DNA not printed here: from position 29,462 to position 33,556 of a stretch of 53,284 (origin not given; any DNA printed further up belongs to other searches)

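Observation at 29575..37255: Translationally coupled trio of unknown function: giant TPR-like protein, giant Q/N-rich coiled-coil/TPR protein, and Pro-rich mini-protein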

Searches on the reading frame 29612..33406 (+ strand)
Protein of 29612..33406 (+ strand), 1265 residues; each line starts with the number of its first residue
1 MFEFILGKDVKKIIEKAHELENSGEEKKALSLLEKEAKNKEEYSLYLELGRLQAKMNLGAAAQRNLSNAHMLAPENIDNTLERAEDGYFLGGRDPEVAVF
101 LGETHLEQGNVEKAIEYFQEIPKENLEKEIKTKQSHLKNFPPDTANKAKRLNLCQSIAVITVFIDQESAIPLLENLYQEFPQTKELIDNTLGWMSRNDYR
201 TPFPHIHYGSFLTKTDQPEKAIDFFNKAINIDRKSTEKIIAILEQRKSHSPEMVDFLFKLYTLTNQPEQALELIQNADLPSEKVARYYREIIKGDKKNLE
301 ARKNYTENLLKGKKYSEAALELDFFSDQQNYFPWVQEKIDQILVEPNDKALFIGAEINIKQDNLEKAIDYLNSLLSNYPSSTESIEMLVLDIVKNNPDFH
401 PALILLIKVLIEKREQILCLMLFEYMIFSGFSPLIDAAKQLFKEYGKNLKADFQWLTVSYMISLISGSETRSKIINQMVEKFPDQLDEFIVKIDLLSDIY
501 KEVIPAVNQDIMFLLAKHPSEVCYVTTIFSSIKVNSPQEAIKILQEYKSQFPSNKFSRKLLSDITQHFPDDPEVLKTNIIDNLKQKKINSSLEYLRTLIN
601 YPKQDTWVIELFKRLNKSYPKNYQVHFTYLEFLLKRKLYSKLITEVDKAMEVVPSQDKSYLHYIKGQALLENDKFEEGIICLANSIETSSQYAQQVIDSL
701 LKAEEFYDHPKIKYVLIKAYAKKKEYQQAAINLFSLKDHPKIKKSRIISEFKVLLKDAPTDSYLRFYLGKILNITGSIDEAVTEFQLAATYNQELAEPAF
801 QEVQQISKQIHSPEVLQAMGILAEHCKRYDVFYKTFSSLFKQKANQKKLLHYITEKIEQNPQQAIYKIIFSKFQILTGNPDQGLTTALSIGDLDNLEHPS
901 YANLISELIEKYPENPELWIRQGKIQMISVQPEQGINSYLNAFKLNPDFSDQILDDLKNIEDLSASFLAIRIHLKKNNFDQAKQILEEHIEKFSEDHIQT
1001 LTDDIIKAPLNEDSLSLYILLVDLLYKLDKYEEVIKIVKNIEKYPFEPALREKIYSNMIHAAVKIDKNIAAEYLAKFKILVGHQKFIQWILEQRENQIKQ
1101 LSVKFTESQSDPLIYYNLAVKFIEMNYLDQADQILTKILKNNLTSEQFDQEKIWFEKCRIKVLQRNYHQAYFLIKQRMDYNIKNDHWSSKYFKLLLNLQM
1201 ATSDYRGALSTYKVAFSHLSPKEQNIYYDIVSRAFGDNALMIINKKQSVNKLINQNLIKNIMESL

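Call 6: search_protein_families(library=pfam, proteins=[window:29612-33406:+], max_evalue=1)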
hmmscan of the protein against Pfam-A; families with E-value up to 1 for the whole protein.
window:29612-33406:+ (1265 aa): 22 families
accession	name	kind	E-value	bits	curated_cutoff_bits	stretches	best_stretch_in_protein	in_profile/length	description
PF14559.12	TPR_19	-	1.8e-24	86.3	25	2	94-131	24-62/68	Tetratricopeptide repeat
PF13428.12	TPR_14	-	3.1e-23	80.3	23.5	1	355-388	8-41/44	Tetratricopeptide repeat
PF13432.12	TPR_16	-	1.8e-13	51.1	32.7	1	82-121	21-57/65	Tetratricopeptide repeat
PF07719.23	TPR_2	-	2.8e-13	49.3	27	1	96-120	2-26/34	Tetratricopeptide repeat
PF13174.12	TPR_6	-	6.4e-11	42.6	26.3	2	350-381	2-33/33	Tetratricopeptide repeat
PF12895.13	ANAPC3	-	6.7e-11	42.7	27.2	0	91-125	19-52/82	Anaphase-promoting complex, cyclosome, subunit 3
PF00515.34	TPR_1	-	1.9e-10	40.5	27.8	2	101-120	7-26/34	Tetratricopeptide repeat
PF13181.12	TPR_8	-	2.4e-09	37.1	25.7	2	207-234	6-33/34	Tetratricopeptide repeat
PF23300.3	HEAT_Nup120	-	4.5e-09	36.8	29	1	965-1065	28-138/170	Nucleoporin Nup120, HEAT repeats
PF23914.1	TPR_CcmH_CycH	-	3.3e-08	34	42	0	910-951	44-85/158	Cytochrome c-type biogenesis protein H TPR domain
PF13424.12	TPR_12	-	1.1e-07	32.4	30.1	0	100-120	8-28/77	Tetratricopeptide repeat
PF13431.12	TPR_17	-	3.8e-06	27.2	24.4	0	752-782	3-33/34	Tetratricopeptide repeat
PF14561.12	TPR_20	-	0.00014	22.5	25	0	1094-1145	4-55/90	Tetratricopeptide repeat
PF01535.26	PPR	-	0.00034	21.1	25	0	108-125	13-30/31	PPR repeat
PF13176.12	TPR_7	-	0.00069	20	27.9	0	100-120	4-24/36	Tetratricopeptide repeat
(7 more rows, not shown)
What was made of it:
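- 29612..33409 (+): Gene A: a 1265-aa all-helical TPR-like solenoid of about 35 hairpins. Pfam TPR_19 scores 86 bits (cut-off 25) and TPR_14 80 bits (cut-off 23.5) (call 6).
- Closest known: Giant eukaryotic TPR scaffolds. Same: Weak Pfam hits to ARM_TT21 and HEAT_Nup120 point the same way (call 6).
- Checked: TPR models well above Pfam cut-offs in A and in the C-terminus of B (call 6).
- TPR assignment: call 6.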

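Call 8: search_protein_families(library=ncbifam, proteins=[window:29612-33406:+], max_evalue=0.01)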
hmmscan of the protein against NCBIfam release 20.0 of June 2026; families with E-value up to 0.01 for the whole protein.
window:29612-33406:+ (1265 aa): 9 families
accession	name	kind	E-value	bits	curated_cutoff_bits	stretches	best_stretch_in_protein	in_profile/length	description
TIGR02917.1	PEP_TPR_lipo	equivalog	2.3e-16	58.9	312.2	2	613-893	319-596/899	XrtA/PEP-CTERM system TPR-repeat protein PrsT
NF040959.1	MamA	equivalog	4.4e-12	45.9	200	0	608-689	90-169/204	magnetosome protein MamA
NF052415.1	T3SS_chap_SctY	equivalog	1.9e-08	34.8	70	0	558-602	26-69/106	type III secretion apparatus assembly chaperone SctY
TIGR02552.1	LcrH_SycD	equivalog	2.1e-07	30.7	104.8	0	1185-1229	48-91/136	SycD/LcrH family type III secretion system chaperone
TIGR00756.2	PPR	repeat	1.1e-05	25.2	20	0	106-126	11-31/35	pentatricopeptide repeat protein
NF008757.0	PRK11788.1-5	equivalog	0.00014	21.1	363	0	771-866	223-318/388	lipopolysaccharide assembly protein LapB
TIGR02795.1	tol_pal_ybgF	equivalog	0.00038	21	90.1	0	350-383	41-111/119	tol-pal system protein YbgF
NF047558.1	TPR_END_plus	domain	0.003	17.5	32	0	358-399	9-51/56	TPR end-of-group domain-containing protein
NF008520.0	PRK11447.1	equivalog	0.0035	15.2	858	0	11-85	574-645/1157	cellulose synthase complex outer membrane protein BcsC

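Call 9: find_homologous_proteins(query=window:29612-33406:+, max_evalue=0.00001)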
Query window:29612-33406:+ (1265 aa): 3 proteins with E <= 0.00001 among 8000 candidates.
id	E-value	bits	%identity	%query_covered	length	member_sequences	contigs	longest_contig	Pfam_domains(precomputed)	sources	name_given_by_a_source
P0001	0.0e+0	2753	99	100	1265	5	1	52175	PF13431.13,PF23914.2,PF23300.4,PF01535.27,PF13428.13,PF14559.13,PF00515.35,PF12895.14,PF13424.13,PF13432.13,PF13181.13,PF07719.24,PF13174.13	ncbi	ncbi:MAG: tetratricopeptide repeat protein [bacterium]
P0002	4.1e-226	772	35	100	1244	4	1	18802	PF13431.13,PF23914.2,PF13176.13,PF13428.13,PF14559.13,PF00515.35,PF12895.14,PF13424.13,PF13432.13,PF13181.13,PF14561.13,PF07719.24,PF13174.13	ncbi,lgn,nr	ncbi:tetratricopeptide repeat protein [candidate division WOR-3 bacterium]|nr:tetratricopeptide repe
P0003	4.4e-222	758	34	100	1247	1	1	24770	PF13431.13,PF23914.2,PF01535.27,PF13176.13,PF13428.13,PF14559.13,PF00515.35,PF12895.14,PF13424.13,PF13432.13,PF13181.13,PF14561.13,PF07719.24,PF13174.13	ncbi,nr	ncbi:tetratricopeptide repeat protein [candidate division WOR-3 bacterium]|nr:tetratricopeptide repe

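Call 10: find_encoding_contigs(protein=P0002, flank=10000, max_places=4)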
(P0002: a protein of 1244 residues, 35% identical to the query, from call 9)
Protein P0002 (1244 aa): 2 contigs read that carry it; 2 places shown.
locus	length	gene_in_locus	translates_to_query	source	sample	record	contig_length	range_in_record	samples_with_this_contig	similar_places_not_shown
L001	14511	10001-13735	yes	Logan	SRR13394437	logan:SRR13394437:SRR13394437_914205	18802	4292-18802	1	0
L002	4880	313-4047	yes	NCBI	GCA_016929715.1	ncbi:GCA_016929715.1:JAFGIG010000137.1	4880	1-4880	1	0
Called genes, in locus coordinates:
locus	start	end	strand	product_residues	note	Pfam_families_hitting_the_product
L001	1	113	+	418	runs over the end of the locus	PF02403:Seryl_tRNA_N, PF00587:tRNA-synt_2b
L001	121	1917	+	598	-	PF07244:POTRA, PF01103:Omp85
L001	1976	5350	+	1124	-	PF04357:TamB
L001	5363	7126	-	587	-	PF01293:PEPCK_ATP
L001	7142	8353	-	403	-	PF00365:PFK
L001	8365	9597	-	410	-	PF10531:SLBB (faint), PF22461:SLBB_2 (weak)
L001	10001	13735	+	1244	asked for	PF00515:TPR_1 (faint), PF07719:TPR_2 (faint), PF12895:ANAPC3 (faint), PF13174:TPR_6 (faint), PF13176:TPR_7 (faint), PF13424:TPR_12 (faint), PF13428:TPR_14 (faint), PF13432:TPR_16 (faint), +5 more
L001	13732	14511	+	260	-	?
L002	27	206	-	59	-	PF12797:Fer4_2 (weak), PF12837:Fer4_6 (faint), PF13237:Fer4_10, PF00037:Fer4 (weak), PF14697:Fer4_21, PF12838:Fer4_7 (weak), PF12797:Fer4_2 (weak), PF00037:Fer4 (weak), +3 more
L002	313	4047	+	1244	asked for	PF00515:TPR_1 (faint), PF07719:TPR_2 (faint), PF12895:ANAPC3 (faint), PF13174:TPR_6 (faint), PF13176:TPR_7 (faint), PF13424:TPR_12 (faint), PF13428:TPR_14 (faint), PF13432:TPR_16 (faint), +5 more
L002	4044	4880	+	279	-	?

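Call 11: find_encoding_contigs(protein=P0003, flank=10000, max_places=4)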
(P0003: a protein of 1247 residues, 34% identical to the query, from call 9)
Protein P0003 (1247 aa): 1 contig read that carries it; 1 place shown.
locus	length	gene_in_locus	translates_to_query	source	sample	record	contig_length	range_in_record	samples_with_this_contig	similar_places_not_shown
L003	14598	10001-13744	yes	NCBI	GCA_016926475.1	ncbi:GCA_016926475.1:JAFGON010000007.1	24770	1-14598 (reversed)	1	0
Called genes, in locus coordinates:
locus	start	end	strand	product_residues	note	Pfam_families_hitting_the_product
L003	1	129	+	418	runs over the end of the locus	PF02403:Seryl_tRNA_N, PF00587:tRNA-synt_2b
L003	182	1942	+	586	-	PF07244:POTRA (weak), PF01103:Omp85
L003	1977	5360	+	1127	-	PF04357:TamB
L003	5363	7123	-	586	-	PF01293:PEPCK_ATP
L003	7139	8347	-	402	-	PF00365:PFK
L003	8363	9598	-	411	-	PF10531:SLBB (faint), PF22461:SLBB_2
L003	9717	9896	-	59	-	PF12797:Fer4_2 (weak), PF12837:Fer4_6 (faint), PF13187:Fer4_9 (faint), PF13237:Fer4_10, PF00037:Fer4 (weak), PF14697:Fer4_21, PF12800:Fer4_4 (faint), PF12838:Fer4_7 (weak), +1 more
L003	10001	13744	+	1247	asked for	PF07719:TPR_2 (faint), PF12895:ANAPC3 (faint), PF13174:TPR_6 (faint), PF13176:TPR_7 (faint), PF13424:TPR_12 (faint), PF13428:TPR_14 (faint), PF13431:TPR_17 (faint), PF13432:TPR_16 (faint), +6 more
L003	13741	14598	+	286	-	?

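Call 18: find_related_loci(query=A1, collection=genome_contigs, flank=10000)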
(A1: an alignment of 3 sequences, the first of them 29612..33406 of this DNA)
Query A1 (1265 aa) in genome_contigs; peptide patterns used: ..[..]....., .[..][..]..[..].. (x = any residue, [..] = any of these).
269 stretches matched a pattern; 2 encode a relative of the query (tblastn E <= 1e-3); 2 distinct loci.
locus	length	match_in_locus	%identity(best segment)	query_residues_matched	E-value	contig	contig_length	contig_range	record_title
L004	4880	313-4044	35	1-1265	0e+0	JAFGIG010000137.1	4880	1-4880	MAG: candidate division WOR-3 bacterium isolate Zod_Metabat.185 k87_12645059, whole genome shotgun sequence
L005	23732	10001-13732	34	1-1265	0e+0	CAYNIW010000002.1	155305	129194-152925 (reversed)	MAG TPA_asm: uncultured Desulfuromonadaceae bacterium isolate binchicken_co44_182 genome assembly, contig: NODE_139_leng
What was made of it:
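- Tried and rejected: GTDB genome contigs gave 2 loci (call 18).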

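Call 35: search_solved_structures(query=window:29612-33406:+, max_evalue=0.001)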
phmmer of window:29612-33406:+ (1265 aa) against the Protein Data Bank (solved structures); distinct sequences matched with E-value up to 0.001: 3.
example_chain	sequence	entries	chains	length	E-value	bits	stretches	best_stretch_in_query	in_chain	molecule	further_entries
8bu0_A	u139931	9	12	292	5.1e-07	31.1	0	60-121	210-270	Consensus tetratricopeptide repeat protein | Crystal structure of an 8-repeat consensus TPR superhelix with Zinc. | Monomer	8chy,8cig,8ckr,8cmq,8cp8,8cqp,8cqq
8ch0_A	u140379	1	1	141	0.00043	21.4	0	60-121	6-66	Consensus tetratricopeptide repeat protein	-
2fo7_A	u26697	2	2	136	0.00085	20.4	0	60-120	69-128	SYNTHETIC CONSENSUS TPR PROTEIN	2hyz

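Call 47: search_protein_families(library=padloc, proteins=[window:29612-33406:+], max_evalue=0.01)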
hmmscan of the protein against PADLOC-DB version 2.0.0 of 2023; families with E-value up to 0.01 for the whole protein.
window:29612-33406:+ (1265 aa): 0 families

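Call 48: search_protein_families(library=phrogs, proteins=[window:29612-33406:+], max_evalue=0.01)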
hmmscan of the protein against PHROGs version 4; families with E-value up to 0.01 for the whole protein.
window:29612-33406:+ (1265 aa): 1 family
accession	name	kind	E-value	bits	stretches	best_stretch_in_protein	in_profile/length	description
phrog_17850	-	unknown function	0.0029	18.4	0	907-919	19-31/50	-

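Call 52: find_encoding_contigs(protein=P0001, flank=6000, max_places=3)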
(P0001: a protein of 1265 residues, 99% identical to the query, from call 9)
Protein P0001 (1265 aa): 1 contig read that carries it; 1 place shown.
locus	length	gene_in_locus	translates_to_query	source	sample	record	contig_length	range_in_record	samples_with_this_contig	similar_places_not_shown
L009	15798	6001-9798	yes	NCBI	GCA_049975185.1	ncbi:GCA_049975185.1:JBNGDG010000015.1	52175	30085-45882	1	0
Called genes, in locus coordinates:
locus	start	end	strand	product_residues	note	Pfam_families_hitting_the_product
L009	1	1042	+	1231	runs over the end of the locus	PF27051:TamB_N (faint), PF04357:TamB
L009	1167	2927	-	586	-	PF01293:PEPCK_ATP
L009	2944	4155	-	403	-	PF00365:PFK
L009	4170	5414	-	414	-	PF02563:Poly_export (faint), PF10531:SLBB, PF22461:SLBB_2 (weak), PF10531:SLBB (weak)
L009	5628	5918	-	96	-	PF12838:Fer4_7 (weak), PF13484:Fer4_16 (faint), PF12797:Fer4_2 (weak), PF00037:Fer4 (weak), PF12837:Fer4_6 (faint), PF13237:Fer4_10, PF14697:Fer4_21 (weak), PF12800:Fer4_4 (faint)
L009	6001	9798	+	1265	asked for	PF01535:PPR (faint), PF07719:TPR_2 (faint), PF12895:ANAPC3 (faint), PF13181:TPR_8 (faint), PF13428:TPR_14 (faint), PF13431:TPR_17 (faint), PF14559:TPR_19 (faint), PF23914:TPR_CcmH_CycH (faint), +5 more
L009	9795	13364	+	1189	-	PF13174:TPR_6 (faint), PF23914:TPR_CcmH_CycH (faint), PF13374:TPR_10 (faint), PF09976:TPR_21, PF25063:ARM_TT21_C, PF00515:TPR_1 (weak), PF13432:TPR_16 (weak), PF13424:TPR_12, +6 more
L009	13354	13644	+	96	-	-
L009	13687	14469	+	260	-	PF00557:Peptidase_M24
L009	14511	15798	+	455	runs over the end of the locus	PF02127:Peptidase_M18, PF05343:Peptidase_M42 (faint)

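Call 54: find_related_loci(query=A1, collection=metagenome_contigs, flank=10000)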
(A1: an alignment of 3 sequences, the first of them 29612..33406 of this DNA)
Query A1 (1265 aa) in metagenome_contigs; peptide patterns used: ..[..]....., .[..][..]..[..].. (x = any residue, [..] = any of these).
600 stretches matched a pattern, but none encodes a relative of the query by tblastn (E <= 1e-3).
